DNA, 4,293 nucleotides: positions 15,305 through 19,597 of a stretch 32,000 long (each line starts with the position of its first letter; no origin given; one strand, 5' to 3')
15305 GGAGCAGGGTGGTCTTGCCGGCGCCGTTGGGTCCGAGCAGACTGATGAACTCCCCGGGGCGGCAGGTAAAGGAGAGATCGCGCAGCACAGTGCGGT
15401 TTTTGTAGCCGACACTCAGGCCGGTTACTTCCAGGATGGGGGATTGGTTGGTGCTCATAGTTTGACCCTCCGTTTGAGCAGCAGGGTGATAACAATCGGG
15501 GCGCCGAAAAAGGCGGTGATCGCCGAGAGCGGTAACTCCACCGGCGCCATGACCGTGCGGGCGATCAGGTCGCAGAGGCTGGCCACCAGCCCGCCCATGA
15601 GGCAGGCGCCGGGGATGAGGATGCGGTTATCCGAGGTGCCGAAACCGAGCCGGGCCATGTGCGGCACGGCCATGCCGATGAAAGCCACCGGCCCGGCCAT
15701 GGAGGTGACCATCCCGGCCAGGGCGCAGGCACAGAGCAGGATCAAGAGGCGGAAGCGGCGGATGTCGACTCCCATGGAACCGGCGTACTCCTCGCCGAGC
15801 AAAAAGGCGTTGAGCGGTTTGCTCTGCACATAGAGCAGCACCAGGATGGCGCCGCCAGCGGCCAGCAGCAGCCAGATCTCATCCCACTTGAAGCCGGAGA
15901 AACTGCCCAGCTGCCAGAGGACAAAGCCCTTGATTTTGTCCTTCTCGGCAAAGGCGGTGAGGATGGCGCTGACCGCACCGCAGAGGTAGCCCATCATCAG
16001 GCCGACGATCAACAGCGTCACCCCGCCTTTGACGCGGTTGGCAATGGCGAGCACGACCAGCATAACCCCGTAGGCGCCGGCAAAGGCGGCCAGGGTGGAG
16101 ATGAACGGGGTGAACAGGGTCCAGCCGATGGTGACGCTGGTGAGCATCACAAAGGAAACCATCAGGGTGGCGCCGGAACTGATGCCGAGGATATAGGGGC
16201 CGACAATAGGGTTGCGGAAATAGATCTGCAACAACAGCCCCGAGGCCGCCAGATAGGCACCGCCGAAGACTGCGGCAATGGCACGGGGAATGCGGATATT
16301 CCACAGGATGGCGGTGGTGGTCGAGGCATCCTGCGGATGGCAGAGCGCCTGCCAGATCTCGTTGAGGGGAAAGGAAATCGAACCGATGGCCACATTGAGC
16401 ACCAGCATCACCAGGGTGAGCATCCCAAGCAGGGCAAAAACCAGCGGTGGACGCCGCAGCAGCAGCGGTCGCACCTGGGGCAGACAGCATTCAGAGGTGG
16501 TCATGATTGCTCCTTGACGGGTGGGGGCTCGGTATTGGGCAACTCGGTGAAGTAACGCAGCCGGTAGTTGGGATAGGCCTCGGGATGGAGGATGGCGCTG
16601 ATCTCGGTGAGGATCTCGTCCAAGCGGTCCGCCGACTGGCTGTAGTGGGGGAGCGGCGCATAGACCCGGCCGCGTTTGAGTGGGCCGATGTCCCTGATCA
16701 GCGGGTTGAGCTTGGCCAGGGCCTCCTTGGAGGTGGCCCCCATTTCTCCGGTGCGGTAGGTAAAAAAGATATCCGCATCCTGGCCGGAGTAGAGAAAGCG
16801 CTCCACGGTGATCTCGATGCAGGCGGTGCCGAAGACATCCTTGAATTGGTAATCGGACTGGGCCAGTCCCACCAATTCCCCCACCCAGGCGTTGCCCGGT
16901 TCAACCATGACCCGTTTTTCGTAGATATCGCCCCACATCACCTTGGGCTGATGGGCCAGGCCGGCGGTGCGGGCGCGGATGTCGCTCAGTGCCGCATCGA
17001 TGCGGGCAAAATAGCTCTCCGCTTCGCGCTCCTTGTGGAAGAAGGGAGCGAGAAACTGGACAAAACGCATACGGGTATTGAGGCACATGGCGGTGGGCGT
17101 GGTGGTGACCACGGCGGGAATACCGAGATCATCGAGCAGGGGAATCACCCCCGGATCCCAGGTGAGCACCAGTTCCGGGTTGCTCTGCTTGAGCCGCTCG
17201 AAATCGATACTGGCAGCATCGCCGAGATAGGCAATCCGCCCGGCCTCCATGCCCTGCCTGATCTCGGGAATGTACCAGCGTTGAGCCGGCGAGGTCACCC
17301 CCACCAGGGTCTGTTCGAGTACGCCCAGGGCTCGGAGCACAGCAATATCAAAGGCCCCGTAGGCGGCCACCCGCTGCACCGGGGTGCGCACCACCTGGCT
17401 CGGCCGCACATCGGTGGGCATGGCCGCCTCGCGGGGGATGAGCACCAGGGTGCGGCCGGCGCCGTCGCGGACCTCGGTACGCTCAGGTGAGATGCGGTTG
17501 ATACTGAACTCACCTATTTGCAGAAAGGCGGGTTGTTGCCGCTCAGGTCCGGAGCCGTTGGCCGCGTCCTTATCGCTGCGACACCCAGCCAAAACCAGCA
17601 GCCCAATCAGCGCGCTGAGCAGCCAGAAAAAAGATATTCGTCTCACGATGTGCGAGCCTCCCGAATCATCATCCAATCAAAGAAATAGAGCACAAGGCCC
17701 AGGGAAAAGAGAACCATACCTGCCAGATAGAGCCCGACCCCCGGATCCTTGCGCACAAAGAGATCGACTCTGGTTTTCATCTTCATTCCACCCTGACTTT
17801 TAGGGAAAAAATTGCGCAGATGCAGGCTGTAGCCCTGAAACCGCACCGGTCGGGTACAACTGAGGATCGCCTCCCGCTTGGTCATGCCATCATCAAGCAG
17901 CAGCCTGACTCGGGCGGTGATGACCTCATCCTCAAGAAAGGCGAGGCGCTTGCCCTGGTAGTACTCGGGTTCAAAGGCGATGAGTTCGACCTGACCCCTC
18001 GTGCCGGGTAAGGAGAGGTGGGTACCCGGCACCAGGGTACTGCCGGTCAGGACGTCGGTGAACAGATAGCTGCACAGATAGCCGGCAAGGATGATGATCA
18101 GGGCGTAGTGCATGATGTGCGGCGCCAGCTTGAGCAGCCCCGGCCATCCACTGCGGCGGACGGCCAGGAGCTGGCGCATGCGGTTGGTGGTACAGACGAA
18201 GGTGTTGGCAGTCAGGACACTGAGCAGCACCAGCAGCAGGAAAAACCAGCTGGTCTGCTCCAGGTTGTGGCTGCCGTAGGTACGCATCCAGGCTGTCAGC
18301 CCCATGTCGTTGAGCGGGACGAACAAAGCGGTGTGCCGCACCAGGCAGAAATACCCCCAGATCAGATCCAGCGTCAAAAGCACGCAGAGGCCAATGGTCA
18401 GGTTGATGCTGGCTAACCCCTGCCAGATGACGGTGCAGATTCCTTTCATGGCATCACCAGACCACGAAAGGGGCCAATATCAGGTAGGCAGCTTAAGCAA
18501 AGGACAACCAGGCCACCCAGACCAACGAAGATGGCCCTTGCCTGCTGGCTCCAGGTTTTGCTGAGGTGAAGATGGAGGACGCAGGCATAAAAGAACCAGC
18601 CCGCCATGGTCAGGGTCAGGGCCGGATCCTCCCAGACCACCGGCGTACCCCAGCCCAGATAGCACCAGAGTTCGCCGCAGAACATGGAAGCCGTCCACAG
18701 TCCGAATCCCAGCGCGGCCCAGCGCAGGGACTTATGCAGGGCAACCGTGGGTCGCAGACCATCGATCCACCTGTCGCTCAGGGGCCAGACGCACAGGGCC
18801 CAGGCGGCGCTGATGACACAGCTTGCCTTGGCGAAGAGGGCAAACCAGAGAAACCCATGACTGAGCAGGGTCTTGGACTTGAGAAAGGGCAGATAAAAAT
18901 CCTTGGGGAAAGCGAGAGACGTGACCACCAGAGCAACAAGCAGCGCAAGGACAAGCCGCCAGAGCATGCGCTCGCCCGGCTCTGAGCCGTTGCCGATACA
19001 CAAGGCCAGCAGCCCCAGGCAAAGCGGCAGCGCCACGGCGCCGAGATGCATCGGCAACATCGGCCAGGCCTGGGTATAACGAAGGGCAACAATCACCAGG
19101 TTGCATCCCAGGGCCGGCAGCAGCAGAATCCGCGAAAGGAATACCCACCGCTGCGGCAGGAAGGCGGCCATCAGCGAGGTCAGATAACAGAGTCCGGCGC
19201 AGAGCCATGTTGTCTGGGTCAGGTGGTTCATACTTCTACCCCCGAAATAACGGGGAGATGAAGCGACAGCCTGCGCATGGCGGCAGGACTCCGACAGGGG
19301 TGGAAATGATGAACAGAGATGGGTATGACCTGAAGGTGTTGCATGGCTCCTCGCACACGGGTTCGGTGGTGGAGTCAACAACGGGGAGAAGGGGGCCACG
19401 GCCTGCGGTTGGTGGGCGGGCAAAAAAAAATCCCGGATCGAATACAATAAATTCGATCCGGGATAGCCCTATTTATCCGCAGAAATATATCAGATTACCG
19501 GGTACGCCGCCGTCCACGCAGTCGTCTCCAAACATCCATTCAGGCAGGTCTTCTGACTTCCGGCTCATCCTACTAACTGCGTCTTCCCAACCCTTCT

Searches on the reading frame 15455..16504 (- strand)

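Call 7: search_protein_families(library=pfam, proteins=[window:15455-16504:-], max_evalue=0.001)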
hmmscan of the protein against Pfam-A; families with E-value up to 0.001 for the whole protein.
window:15455-16504:- (349 aa): 1 family
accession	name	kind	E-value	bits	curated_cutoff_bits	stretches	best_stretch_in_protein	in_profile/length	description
PF01032.23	FecCD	-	4e-79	266.3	26.5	1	29-344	1-311/311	FecCD transport family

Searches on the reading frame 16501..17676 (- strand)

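Call 8: search_protein_families(library=pfam, proteins=[window:16501-17676:-], max_evalue=0.001)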
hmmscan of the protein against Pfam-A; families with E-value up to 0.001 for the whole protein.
window:16501-17676:- (391 aa): 1 family
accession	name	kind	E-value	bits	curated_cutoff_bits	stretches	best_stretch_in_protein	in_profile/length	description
PF01497.23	Peripla_BP_2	-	1.3e-11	44.8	27.5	1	103-339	1-229/235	Periplasmic binding protein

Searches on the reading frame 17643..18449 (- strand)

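Call 8: search_protein_families(library=pfam, proteins=[window:17643-18449:-], max_evalue=0.001)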
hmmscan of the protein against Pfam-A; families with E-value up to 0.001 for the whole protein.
window:17643-18449:- (268 aa): 1 family
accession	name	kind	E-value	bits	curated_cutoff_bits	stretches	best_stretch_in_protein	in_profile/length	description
PF05140.19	ResB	-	1.1e-05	24.9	24.6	0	222-257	414-449/486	ResB-like family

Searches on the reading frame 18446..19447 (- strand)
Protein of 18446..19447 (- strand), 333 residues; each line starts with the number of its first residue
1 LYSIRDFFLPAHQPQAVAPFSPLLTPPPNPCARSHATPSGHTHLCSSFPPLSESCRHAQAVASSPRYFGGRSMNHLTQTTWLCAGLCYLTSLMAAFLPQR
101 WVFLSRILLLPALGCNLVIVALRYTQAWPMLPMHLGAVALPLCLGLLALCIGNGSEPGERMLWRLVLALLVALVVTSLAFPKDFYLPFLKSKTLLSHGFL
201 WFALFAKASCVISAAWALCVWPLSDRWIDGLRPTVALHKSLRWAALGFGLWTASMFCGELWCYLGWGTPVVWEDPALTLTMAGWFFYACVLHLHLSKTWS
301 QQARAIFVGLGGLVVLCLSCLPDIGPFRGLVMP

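Call 8: search_protein_families(library=pfam, proteins=[window:18446-19447:-], max_evalue=0.001)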
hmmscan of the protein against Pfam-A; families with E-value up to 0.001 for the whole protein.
window:18446-19447:- (333 aa): 1 family
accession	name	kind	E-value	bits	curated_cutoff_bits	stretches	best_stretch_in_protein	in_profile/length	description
PF01578.25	Cytochrom_C_asm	-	4.3e-10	40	29.9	1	152-316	51-198/212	Cytochrome C assembly protein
